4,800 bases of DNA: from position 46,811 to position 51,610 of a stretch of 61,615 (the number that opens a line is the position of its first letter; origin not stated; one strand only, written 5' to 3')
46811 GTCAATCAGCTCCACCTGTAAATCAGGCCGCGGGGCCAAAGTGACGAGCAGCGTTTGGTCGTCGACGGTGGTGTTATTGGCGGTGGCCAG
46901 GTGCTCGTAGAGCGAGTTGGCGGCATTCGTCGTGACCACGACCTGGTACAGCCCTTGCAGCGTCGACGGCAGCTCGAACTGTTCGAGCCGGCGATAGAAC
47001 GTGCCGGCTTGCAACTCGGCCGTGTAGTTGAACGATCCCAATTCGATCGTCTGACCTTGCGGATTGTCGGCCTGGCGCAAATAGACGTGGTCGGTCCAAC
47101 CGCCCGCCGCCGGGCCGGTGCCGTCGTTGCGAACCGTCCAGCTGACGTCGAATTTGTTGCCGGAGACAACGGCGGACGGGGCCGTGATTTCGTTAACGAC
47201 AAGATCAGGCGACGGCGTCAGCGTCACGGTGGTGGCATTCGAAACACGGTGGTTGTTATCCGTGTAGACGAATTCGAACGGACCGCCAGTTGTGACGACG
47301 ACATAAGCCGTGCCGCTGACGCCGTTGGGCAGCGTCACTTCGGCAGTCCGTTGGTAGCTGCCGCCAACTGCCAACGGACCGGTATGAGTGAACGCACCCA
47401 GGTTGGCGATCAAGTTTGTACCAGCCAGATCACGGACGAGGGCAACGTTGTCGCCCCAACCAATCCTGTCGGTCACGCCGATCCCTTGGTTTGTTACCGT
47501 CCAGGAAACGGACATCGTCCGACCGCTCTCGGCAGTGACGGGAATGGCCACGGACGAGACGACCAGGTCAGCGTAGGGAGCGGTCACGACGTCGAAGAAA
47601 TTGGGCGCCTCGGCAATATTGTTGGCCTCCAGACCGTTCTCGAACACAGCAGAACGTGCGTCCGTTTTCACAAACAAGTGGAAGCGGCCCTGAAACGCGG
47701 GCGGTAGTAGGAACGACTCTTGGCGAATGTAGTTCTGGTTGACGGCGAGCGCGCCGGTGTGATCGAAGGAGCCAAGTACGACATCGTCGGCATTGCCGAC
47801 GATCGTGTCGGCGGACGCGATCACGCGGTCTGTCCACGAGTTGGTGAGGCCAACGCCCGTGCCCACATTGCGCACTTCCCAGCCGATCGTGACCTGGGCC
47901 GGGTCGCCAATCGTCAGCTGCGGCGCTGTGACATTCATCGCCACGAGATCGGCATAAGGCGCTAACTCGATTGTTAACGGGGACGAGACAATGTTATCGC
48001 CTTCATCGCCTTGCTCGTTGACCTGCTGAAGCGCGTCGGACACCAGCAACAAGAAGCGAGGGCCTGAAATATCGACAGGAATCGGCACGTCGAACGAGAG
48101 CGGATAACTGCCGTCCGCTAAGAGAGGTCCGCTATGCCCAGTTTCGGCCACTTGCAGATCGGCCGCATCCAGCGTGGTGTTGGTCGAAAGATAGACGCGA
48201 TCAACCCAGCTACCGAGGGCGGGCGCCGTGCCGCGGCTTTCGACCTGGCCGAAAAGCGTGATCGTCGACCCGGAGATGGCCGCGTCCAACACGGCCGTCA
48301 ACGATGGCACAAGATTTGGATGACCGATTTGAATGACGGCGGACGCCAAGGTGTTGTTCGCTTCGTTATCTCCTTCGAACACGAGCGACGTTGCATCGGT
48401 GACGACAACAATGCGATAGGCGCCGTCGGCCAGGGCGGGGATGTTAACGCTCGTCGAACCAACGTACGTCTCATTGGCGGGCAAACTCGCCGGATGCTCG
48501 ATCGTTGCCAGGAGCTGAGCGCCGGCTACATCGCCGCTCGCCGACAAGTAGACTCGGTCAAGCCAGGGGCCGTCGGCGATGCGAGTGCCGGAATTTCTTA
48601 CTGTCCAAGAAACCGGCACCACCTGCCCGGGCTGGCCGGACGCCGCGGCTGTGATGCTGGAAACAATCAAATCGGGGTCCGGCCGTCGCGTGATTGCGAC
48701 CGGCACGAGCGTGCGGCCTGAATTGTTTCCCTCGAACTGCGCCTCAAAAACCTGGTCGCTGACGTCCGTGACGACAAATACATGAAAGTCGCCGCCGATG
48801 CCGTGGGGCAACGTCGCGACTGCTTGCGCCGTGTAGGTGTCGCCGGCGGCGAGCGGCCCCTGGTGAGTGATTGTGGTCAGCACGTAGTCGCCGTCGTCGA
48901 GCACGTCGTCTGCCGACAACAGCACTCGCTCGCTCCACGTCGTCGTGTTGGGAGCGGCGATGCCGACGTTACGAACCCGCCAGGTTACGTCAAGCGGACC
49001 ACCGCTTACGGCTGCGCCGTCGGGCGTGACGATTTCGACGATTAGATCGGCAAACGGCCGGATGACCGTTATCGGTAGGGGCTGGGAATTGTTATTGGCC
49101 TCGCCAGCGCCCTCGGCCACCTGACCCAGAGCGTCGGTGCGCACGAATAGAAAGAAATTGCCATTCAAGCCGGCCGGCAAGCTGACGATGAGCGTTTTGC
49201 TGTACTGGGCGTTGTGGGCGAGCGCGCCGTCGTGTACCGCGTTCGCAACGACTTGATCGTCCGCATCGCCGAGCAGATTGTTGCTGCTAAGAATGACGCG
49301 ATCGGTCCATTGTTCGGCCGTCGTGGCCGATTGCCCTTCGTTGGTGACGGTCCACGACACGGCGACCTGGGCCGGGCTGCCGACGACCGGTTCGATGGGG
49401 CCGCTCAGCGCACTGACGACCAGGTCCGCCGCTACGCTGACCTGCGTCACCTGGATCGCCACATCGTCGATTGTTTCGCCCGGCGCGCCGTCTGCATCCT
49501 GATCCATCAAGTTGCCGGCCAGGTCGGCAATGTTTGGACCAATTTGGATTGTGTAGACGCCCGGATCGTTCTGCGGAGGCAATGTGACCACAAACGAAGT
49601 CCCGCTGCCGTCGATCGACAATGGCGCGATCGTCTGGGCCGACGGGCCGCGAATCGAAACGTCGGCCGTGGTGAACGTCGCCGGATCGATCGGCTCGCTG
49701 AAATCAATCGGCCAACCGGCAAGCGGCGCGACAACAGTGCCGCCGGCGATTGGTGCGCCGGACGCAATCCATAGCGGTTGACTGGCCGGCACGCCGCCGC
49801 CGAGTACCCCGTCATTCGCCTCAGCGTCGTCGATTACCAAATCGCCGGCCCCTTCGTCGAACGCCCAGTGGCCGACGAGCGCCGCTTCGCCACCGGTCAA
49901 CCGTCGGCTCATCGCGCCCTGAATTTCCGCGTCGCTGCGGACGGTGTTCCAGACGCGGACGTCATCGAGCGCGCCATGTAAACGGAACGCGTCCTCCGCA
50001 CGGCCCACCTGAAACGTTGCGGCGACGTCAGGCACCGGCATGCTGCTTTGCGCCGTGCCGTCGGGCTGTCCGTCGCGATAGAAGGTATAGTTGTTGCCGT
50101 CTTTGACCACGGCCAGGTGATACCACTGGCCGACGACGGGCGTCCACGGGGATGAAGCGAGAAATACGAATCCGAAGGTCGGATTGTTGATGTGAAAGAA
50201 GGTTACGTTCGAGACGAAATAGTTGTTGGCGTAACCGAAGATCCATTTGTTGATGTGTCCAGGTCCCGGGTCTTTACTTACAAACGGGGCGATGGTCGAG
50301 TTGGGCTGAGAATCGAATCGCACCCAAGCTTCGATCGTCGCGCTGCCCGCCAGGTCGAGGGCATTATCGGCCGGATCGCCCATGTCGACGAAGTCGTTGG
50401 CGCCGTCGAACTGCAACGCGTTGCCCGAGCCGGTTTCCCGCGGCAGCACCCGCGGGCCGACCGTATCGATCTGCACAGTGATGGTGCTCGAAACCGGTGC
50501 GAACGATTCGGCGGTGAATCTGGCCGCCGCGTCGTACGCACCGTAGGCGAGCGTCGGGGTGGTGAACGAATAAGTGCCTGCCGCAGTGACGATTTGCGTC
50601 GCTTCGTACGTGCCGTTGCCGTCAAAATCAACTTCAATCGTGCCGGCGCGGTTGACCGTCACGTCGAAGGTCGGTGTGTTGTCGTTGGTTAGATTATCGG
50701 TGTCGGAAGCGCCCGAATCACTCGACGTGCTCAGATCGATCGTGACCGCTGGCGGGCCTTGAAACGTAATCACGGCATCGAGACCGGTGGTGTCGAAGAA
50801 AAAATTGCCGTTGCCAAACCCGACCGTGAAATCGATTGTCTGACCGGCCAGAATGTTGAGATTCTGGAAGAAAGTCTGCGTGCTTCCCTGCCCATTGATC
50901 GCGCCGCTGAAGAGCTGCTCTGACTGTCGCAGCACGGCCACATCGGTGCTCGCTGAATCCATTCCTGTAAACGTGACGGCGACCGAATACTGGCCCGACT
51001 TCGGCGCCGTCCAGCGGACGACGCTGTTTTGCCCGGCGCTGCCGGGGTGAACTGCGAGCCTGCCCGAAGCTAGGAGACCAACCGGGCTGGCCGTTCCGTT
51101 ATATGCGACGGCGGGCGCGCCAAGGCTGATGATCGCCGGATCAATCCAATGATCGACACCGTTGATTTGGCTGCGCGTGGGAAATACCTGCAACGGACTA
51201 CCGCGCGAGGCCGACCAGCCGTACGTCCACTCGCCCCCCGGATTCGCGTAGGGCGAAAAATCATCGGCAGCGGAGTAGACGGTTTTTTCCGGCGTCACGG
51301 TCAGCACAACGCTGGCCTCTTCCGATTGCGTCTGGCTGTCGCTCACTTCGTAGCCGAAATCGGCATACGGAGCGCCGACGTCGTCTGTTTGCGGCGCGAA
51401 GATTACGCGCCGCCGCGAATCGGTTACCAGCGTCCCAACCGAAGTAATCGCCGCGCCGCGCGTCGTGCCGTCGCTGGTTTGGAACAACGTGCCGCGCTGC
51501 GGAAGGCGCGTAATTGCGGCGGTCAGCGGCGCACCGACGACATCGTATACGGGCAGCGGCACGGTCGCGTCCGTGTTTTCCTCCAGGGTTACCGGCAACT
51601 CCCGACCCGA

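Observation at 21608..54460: One uninterrupted 32.9-kb ORF (10,950 aa) that places ~7,600 aa of adhesin-type modules in front of a complete Rhs shell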

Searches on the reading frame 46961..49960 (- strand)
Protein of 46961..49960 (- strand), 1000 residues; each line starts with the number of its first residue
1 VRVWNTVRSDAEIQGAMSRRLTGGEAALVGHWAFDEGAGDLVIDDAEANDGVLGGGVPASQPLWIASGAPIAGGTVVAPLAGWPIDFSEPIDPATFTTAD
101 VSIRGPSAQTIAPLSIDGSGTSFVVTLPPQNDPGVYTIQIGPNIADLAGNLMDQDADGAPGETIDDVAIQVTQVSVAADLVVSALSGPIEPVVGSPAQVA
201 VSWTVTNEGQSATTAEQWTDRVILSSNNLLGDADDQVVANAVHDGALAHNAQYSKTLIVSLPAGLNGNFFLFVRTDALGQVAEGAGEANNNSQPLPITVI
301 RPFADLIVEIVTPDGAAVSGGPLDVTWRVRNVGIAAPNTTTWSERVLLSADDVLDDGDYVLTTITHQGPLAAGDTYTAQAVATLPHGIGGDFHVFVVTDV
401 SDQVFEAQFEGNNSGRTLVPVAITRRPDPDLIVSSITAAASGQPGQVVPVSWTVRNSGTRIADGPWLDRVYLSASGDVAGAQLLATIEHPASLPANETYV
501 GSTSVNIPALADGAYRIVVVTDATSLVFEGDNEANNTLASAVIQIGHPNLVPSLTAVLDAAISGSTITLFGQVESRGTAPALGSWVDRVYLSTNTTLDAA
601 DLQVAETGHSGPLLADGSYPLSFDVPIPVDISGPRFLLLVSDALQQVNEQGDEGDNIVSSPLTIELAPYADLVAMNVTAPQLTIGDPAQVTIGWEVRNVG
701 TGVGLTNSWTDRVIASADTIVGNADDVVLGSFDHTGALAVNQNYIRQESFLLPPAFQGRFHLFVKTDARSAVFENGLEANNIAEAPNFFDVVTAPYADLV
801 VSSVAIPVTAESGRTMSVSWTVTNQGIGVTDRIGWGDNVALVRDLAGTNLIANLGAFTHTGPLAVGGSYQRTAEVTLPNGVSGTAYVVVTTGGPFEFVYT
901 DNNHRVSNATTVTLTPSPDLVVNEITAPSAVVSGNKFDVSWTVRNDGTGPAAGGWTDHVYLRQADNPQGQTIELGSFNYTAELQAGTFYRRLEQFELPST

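Call 6: search_protein_families(library=pfam, proteins=[window:46961-49960:-], max_evalue=0.01)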
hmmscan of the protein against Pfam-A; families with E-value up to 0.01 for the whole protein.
window:46961-49960:- (1000 aa): 6 families
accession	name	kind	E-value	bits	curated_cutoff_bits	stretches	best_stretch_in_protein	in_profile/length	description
PF07705.17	CARDB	-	1.3e-38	131.7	22.7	4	429-539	2-100/101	CARDB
PF13205.12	Big_5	-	1.7e-06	29.2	23.6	1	62-152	4-95/105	Bacterial Ig-like domain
PF18134.7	AGS_C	-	3.2e-06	27.6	26.7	0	196-221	61-86/129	Adenylyl/Guanylyl and SMODS C-terminal sensor domain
PF16158.11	N_BRCA1_IG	-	0.00029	21.8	28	0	929-962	6-35/108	Ig-like domain from next to BRCA1 gene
PF23928.1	DUF7266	-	0.00063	19.9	27.6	0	870-922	70-120/145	Family of unknown function (DUF7266)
PF16116.10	DUF4832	-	0.0008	19.7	29.2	0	921-973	108-160/216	Domain of unknown function (DUF4832)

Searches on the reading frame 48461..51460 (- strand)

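Call 5: search_protein_families(library=pfam, proteins=[window:48461-51460:-], max_evalue=0.01)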
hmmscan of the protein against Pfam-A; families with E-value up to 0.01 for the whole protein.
window:48461-51460:- (1000 aa): 7 families
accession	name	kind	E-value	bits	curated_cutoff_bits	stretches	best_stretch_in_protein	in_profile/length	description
PF13385.13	Laminin_G_3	-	2.4e-23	83.4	27.6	1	353-514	2-151/151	Concanavalin A-like lectin/glucanases superfamily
PF07705.17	CARDB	-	6e-15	55.7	22.7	2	678-791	2-98/101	CARDB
PF19077.6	Big_13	-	1.2e-12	48.6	27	1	238-333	4-102/102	Bacterial Ig-like domain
PF13205.12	Big_5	-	3e-05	25.1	23.6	1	562-652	4-95/105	Bacterial Ig-like domain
PF16640.11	Big_3_5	-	0.00036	21.5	35.5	1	256-331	7-87/88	Bacterial Ig-like domain (group 3)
PF18134.7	AGS_C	-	0.00061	20.2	26.7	0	696-721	61-86/129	Adenylyl/Guanylyl and SMODS C-terminal sensor domain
PF00630.25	Filamin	-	0.007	17.6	26.9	0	146-167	64-85/93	Filamin/ABP280 repeat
